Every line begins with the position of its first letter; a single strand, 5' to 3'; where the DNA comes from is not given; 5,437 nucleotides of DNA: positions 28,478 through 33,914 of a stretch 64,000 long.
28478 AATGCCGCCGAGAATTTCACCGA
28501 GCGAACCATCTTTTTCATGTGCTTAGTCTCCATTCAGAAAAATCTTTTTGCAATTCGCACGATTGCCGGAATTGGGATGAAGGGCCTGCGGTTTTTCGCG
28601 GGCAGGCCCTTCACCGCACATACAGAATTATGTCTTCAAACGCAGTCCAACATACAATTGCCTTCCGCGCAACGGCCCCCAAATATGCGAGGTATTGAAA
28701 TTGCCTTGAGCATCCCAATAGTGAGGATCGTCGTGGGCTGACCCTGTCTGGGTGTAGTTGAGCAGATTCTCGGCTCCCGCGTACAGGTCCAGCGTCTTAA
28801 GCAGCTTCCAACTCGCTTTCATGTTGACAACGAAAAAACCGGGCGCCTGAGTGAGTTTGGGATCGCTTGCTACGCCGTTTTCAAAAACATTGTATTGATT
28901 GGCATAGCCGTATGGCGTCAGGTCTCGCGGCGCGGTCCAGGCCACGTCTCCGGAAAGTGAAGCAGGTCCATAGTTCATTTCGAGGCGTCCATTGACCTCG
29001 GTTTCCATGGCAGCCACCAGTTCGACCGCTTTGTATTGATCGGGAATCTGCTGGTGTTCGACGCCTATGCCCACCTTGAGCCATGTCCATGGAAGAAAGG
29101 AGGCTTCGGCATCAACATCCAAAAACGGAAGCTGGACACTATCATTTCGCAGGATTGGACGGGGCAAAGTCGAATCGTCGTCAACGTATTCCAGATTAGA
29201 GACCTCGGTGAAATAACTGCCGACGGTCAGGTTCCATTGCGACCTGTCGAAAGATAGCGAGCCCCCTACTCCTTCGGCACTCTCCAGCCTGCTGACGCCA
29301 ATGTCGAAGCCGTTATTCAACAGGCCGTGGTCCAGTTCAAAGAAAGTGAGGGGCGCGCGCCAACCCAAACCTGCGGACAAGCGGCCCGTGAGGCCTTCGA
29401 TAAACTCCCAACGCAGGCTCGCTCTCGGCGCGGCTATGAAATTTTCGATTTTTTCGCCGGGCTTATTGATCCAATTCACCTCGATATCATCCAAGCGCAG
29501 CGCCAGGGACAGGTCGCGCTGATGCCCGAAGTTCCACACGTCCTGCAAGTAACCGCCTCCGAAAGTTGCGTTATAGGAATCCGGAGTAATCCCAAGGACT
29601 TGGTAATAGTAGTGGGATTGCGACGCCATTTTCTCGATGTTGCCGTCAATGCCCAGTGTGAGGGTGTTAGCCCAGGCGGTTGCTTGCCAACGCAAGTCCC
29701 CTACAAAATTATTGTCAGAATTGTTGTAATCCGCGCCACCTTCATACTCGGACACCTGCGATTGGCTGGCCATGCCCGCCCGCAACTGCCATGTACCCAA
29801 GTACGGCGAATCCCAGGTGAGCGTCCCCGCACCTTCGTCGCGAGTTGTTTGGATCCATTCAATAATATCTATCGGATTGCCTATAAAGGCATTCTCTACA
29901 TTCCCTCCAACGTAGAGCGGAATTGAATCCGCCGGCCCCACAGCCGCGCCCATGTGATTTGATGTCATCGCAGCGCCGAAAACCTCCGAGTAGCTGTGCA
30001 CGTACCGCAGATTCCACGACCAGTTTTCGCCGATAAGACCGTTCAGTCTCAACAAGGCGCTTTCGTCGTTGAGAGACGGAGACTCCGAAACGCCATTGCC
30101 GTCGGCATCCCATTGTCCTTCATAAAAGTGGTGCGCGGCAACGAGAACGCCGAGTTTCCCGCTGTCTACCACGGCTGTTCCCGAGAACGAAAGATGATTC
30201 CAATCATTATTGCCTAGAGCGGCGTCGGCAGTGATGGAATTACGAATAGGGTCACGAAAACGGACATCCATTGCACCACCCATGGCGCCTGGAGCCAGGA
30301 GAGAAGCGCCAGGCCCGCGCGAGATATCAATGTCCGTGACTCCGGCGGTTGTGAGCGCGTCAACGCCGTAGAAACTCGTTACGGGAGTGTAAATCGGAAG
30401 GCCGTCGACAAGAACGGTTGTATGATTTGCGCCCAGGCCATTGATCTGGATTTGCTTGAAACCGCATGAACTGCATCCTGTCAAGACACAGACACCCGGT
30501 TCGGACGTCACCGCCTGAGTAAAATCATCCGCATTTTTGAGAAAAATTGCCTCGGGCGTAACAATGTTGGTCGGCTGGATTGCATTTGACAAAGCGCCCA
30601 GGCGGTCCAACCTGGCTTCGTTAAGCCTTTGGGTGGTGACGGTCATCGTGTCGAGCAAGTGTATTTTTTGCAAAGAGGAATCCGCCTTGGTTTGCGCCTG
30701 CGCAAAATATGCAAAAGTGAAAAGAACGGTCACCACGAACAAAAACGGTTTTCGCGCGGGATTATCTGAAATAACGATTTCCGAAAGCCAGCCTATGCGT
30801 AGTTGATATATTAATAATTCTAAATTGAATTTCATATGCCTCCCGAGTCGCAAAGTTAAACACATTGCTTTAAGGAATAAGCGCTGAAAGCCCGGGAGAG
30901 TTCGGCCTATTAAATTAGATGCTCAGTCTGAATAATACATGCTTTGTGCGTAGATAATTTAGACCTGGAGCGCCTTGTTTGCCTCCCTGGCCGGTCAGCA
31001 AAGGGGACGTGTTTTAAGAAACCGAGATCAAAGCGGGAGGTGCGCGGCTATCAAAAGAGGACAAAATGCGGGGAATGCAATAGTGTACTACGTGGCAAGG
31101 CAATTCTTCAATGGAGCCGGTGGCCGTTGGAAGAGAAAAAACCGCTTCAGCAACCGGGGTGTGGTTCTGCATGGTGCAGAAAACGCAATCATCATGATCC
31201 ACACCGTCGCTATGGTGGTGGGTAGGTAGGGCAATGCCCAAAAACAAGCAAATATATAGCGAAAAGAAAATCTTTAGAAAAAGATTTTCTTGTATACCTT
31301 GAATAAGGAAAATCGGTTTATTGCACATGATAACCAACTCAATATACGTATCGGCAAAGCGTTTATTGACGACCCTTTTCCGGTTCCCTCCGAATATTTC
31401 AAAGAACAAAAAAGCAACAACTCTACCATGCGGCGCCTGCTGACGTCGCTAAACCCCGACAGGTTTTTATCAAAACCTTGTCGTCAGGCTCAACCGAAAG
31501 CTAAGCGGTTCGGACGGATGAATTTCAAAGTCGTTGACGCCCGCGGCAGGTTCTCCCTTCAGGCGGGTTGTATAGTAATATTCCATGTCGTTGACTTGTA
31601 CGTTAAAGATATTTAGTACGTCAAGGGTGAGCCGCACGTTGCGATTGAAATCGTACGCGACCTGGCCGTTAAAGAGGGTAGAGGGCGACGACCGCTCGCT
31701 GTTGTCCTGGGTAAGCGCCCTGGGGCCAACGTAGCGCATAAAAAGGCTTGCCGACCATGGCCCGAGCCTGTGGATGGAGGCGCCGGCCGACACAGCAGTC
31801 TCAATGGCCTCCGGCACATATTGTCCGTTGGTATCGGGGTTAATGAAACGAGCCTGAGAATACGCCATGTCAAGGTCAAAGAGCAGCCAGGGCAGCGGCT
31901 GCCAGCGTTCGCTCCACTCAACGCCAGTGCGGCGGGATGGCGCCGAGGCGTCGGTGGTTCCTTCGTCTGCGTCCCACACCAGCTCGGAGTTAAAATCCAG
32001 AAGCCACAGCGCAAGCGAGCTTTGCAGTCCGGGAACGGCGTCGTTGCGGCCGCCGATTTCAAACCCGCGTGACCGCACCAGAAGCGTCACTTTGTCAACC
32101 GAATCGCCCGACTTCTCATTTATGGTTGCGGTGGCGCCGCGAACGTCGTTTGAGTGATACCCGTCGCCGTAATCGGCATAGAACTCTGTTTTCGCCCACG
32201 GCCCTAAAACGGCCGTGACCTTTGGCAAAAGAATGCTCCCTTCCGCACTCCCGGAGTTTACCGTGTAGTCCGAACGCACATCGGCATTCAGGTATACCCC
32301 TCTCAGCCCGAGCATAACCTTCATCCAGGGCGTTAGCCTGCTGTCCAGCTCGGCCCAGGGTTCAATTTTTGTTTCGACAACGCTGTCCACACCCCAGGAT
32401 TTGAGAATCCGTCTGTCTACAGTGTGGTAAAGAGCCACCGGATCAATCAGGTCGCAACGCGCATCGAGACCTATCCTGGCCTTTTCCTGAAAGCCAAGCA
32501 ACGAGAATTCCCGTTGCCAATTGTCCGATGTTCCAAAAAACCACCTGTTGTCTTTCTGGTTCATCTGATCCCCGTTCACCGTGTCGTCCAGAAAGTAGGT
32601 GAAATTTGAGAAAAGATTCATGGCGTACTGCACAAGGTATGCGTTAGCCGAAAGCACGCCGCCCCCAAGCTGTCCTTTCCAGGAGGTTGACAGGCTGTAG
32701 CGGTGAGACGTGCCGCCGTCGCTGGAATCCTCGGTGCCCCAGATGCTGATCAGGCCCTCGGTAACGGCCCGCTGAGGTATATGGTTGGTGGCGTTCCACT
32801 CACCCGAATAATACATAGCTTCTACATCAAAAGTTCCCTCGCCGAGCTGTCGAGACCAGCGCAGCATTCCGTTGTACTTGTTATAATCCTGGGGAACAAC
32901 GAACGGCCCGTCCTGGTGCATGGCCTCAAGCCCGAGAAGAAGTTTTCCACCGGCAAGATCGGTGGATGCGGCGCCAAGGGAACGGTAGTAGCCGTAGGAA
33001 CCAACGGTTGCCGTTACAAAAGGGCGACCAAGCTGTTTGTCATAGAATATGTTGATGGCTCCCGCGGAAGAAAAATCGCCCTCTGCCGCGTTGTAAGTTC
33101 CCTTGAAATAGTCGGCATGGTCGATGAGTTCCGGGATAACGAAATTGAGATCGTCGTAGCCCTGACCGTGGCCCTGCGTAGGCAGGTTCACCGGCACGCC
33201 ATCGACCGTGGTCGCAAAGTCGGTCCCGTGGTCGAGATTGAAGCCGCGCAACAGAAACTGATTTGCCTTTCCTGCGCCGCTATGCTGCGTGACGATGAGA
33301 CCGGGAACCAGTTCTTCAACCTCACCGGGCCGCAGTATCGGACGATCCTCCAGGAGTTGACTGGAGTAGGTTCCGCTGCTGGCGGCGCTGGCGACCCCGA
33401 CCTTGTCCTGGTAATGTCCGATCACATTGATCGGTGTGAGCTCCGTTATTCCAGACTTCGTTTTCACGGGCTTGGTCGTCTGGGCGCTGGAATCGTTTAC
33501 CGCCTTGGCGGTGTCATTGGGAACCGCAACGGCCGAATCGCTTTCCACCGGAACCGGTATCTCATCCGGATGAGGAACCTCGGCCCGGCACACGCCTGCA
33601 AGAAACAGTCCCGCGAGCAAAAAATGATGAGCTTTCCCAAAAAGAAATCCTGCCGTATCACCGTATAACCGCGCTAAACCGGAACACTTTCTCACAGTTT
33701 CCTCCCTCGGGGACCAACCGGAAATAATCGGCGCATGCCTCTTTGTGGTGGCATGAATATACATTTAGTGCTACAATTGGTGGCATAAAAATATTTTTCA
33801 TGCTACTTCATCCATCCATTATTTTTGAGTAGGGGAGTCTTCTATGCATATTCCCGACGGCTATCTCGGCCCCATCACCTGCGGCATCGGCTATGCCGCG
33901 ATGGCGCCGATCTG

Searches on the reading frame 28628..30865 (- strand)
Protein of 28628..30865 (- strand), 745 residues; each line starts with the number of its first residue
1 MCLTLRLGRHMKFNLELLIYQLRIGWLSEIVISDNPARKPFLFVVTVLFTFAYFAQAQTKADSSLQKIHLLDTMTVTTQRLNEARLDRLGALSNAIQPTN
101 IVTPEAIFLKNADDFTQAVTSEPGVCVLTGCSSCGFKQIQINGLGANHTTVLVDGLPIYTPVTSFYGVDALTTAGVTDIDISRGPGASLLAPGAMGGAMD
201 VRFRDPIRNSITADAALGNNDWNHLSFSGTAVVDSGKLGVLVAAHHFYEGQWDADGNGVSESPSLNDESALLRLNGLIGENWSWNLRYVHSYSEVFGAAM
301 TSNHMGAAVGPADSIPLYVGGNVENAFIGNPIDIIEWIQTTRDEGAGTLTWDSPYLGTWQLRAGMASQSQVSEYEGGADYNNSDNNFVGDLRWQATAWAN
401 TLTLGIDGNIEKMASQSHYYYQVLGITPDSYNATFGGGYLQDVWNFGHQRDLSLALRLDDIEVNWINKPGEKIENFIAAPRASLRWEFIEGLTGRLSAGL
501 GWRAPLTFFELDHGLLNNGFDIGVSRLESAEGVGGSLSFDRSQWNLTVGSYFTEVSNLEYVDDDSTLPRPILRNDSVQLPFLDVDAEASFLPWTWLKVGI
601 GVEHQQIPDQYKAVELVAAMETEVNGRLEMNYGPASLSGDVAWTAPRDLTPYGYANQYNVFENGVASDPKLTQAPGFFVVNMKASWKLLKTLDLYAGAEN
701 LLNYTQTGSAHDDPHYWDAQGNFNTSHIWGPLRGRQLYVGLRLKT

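Call 21: search_protein_families(library=pfam, proteins=[window:28628-30865:-], max_evalue=0.001)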
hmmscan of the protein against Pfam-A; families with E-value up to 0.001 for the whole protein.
window:28628-30865:- (745 aa): 2 families
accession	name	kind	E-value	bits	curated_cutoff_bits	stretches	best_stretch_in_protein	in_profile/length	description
PF07715.20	Plug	-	1.2e-14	55.1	23.9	1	93-198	3-107/107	TonB-dependent Receptor Plug Domain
PF00593.30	TonB_dep_Rec_b-barrel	-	4.9e-13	50.2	27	1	321-701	102-436/436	TonB dependent receptor-like, beta-barrel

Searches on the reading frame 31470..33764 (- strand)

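Call 21: search_protein_families(library=pfam, proteins=[window:31470-33764:-], max_evalue=0.001)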
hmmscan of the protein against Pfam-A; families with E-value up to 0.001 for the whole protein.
window:31470-33764:- (764 aa): 1 family
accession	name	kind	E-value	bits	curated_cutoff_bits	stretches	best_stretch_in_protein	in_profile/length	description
PF07715.20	Plug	-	3.1e-12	47.4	23.9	1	127-236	6-107/107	TonB-dependent Receptor Plug Domain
